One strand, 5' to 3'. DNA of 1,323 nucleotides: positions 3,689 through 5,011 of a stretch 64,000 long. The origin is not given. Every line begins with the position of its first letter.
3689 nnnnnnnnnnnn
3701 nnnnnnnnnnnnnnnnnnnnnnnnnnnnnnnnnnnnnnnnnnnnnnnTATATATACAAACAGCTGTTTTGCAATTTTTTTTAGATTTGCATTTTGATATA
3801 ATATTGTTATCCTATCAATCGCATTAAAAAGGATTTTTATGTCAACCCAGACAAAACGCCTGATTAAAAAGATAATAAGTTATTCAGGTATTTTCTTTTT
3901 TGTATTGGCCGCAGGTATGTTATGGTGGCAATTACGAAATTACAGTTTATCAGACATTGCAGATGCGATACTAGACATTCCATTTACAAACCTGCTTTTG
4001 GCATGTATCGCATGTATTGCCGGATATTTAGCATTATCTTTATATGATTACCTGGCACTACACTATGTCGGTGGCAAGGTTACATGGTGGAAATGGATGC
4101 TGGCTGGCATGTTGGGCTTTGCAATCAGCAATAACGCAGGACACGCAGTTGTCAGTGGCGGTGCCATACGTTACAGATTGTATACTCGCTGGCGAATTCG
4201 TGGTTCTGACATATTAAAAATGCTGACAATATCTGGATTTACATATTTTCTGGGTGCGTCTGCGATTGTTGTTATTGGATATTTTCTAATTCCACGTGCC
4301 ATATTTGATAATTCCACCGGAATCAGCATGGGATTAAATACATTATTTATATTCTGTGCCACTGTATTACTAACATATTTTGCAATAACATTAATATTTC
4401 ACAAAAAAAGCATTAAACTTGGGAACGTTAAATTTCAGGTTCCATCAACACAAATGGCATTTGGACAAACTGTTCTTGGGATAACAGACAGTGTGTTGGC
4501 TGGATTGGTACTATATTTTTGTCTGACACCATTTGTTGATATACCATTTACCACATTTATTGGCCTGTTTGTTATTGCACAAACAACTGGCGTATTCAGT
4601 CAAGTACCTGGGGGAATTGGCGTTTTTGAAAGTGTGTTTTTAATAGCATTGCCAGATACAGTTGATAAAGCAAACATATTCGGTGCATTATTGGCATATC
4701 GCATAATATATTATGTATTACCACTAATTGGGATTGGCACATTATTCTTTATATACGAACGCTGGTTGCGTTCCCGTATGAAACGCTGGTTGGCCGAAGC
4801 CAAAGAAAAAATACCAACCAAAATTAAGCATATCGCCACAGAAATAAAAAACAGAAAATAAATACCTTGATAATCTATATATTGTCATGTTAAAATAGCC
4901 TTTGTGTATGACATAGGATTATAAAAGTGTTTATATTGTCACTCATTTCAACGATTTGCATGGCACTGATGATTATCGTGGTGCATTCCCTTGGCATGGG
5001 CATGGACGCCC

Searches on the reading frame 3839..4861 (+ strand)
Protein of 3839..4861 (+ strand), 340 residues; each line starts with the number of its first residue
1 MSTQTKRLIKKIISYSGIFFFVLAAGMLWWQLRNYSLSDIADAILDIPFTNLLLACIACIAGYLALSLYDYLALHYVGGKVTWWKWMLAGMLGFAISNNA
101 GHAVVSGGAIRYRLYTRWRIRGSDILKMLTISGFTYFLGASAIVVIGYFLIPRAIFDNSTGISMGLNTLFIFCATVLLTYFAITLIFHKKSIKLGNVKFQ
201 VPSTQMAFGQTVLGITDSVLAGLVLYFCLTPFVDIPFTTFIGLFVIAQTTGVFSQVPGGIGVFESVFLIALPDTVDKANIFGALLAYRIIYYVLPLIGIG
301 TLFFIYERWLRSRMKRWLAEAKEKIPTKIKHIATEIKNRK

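Call 72: search_protein_families(library=pfam, proteins=[window:3839-4861:+], max_evalue=0.0001)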
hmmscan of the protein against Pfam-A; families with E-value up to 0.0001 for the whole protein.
window:3839-4861:+ (340 aa): 1 family
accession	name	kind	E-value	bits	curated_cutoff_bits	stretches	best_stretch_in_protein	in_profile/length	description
PF03706.18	LPG_synthase_TM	-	1.9e-15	57.6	33.4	1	21-297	5-300/302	Lysylphosphatidylglycerol synthase TM region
